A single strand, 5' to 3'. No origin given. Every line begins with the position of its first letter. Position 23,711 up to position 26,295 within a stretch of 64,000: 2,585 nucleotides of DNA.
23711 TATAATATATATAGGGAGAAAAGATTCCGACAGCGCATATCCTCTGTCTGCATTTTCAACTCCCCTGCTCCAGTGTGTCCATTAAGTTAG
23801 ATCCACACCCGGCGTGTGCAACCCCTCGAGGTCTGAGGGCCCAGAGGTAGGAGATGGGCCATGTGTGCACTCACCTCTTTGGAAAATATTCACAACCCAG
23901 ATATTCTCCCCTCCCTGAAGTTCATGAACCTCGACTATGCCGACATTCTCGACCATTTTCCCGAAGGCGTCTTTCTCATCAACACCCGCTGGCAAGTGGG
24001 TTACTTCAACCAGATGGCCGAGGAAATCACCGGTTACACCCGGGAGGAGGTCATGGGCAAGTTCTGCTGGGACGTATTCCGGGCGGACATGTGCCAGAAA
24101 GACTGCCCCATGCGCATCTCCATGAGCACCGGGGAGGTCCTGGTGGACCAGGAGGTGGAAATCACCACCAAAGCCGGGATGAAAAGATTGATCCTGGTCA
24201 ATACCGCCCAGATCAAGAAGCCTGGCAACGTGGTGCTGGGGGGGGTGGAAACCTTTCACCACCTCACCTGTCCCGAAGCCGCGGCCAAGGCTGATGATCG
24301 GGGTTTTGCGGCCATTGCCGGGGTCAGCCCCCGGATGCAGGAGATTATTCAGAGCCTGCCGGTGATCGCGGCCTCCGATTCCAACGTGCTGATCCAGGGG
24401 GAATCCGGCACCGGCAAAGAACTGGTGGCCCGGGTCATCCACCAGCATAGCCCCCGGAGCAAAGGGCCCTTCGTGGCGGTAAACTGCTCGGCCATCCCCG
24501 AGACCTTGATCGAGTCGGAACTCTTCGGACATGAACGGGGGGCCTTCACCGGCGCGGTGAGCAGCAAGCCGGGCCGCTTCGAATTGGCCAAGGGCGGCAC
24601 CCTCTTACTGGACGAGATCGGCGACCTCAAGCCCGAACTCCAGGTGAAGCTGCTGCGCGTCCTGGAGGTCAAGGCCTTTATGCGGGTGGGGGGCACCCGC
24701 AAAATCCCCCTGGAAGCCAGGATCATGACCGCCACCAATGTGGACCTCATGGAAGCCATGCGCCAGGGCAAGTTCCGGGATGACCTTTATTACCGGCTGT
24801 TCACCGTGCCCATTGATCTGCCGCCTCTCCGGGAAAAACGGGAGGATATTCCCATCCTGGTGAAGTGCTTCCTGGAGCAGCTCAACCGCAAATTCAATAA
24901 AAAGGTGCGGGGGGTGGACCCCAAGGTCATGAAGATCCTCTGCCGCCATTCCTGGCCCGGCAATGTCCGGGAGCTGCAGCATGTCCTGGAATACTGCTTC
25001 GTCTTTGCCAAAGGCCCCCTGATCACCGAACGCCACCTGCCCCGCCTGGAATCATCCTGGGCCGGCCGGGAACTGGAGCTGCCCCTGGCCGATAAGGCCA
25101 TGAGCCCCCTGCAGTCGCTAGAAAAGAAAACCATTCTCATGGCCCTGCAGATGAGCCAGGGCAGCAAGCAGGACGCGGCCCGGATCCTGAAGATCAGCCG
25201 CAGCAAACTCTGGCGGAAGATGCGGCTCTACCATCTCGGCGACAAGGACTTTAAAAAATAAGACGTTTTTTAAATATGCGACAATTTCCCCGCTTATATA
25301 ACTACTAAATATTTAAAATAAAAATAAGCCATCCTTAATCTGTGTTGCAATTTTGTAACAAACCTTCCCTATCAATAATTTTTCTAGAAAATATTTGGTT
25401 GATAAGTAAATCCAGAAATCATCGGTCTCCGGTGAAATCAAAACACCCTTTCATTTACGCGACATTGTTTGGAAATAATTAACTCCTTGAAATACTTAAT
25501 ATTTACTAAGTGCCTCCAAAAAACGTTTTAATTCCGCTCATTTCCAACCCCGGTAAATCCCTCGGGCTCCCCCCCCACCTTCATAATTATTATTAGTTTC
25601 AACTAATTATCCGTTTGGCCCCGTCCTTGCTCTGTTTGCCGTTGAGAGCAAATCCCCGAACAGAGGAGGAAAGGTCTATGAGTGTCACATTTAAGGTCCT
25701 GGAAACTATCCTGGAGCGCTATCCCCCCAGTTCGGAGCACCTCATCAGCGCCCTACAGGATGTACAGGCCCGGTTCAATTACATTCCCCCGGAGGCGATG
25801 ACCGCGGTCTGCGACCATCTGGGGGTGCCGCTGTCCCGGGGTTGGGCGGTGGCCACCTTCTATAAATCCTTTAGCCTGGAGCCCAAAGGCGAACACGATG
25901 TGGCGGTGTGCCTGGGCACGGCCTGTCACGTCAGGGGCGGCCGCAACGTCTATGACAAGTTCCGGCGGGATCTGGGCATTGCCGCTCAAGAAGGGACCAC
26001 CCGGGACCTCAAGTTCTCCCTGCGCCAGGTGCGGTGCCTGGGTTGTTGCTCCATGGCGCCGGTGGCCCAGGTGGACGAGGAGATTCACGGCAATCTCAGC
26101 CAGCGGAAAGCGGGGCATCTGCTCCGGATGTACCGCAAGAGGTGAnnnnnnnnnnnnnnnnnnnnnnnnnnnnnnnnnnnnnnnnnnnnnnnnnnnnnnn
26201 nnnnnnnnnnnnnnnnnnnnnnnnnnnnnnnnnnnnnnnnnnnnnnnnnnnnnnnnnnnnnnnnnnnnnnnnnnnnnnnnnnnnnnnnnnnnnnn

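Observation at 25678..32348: NuoE-NuoF-ferredoxin-HdrA/MvhD-FrhB operon with no catalytic terminal subunit: orphan flavin-based electron-bifurcation module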

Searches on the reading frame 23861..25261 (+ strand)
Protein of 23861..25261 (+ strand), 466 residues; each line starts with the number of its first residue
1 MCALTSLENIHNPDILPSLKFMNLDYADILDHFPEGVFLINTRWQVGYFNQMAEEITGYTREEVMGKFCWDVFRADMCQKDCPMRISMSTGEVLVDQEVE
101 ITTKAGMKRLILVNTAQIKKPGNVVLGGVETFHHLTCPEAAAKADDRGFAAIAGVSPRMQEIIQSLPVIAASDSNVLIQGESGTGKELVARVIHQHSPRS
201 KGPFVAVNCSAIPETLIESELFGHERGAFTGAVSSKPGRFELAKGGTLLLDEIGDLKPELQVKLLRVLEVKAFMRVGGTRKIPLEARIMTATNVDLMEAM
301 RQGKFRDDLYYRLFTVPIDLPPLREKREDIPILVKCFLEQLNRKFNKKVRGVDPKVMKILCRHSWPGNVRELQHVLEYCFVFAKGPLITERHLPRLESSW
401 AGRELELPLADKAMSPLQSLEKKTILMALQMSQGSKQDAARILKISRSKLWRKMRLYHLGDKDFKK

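Call 7: search_protein_families(library=pfam, proteins=[window:23861-25261:+], max_evalue=0.001)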
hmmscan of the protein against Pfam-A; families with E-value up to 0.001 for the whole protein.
window:23861-25261:+ (466 aa): 10 families
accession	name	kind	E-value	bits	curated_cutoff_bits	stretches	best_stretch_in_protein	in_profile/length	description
PF00158.32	Sigma54_activat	-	7.9e-68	227.8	20.2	1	153-318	2-167/168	Sigma-54 interaction domain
PF25601.1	AAA_lid_14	-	1.2e-24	86.3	27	1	324-395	1-72/87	AAA+ ATPase lid domain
PF14532.12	Sigma54_activ_2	-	4.1e-20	72.9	25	1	154-323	2-138/138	Sigma-54 interaction domain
PF13426.13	PAS_9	-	3.4e-10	40.6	27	1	34-133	1-99/103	PAS domain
PF02954.25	HTH_8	-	1.8e-09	37.6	22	1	419-455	4-40/42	Bacterial regulatory protein, Fis family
PF00989.32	PAS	-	6.2e-08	33.1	22.6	1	25-123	2-101/113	PAS fold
PF07728.20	AAA_5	-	6e-07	30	22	1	175-292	1-121/139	AAA domain (dynein-related subfamily)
PF08448.16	PAS_4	-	7.4e-06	26.6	23.1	1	30-136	1-106/110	PAS fold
PF01078.27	Mg_chelatase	-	1.2e-05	25.3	20.3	0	231-293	93-157/207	Magnesium chelatase, subunit ChlI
PF13188.13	PAS_8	-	2.4e-05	24.5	21.8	1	26-74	3-51/65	PAS domain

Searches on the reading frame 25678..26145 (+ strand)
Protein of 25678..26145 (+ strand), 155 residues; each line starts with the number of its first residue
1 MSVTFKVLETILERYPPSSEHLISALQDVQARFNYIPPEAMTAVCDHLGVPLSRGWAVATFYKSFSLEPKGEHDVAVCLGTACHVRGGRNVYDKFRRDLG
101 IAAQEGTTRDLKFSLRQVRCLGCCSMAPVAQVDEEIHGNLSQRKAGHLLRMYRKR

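Call 5: search_protein_families(library=pfam, proteins=[window:25678-26145:+], max_evalue=0.01)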
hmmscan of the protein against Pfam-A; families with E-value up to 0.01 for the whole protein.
window:25678-26145:+ (155 aa): 1 family
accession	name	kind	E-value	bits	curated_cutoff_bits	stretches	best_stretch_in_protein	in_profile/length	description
PF01257.25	2Fe-2S_thioredx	-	1.3e-44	152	24.8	1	9-152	2-144/145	Thioredoxin-like [2Fe-2S] ferredoxin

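Call 6: search_protein_families(library=ncbifam, proteins=[window:25678-26145:+], max_evalue=0.01)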
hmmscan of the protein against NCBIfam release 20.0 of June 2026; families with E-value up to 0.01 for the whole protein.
window:25678-26145:+ (155 aa): 9 families
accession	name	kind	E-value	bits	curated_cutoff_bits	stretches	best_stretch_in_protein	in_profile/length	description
NF005747.0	PRK07571.1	equivalog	8.9e-38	129.6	224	1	4-151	21-167/173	bidirectional hydrogenase complex protein HoxE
NF005722.0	PRK07539.1-2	equivalog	8.7e-34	116.9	141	1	8-152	13-156/157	NADH-quinone oxidoreductase subunit NuoE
TIGR01958.1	nuoE_fam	subfamily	5.9e-32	110.8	142.4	1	8-152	2-147/148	NADH-quinone oxidoreductase subunit NuoE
NF005725.0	PRK07539.1-5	equivalog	1.6e-30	106.1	220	1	6-153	23-172/174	NADH-quinone oxidoreductase subunit NuoE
NF005721.0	PRK07539.1-1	equivalog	1.8e-29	103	308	1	9-149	35-174/292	NADH-quinone oxidoreductase subunit NuoE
NF004638.0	PRK05988.1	equivalog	1.7e-28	99.4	198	1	8-151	14-156/159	formate dehydrogenase subunit gamma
NF005723.0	PRK07539.1-3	equivalog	2.8e-23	82.5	226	1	6-148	8-152/158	NADH-quinone oxidoreductase subunit NuoE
NF005724.0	PRK07539.1-4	equivalog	2.9e-19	69.8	280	1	9-149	27-169/240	NADH-quinone oxidoreductase subunit NuoE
NF009040.0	PRK12373.1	equivalog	9.7e-16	58.5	514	1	22-149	39-166/400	NADH-quinone oxidoreductase subunit E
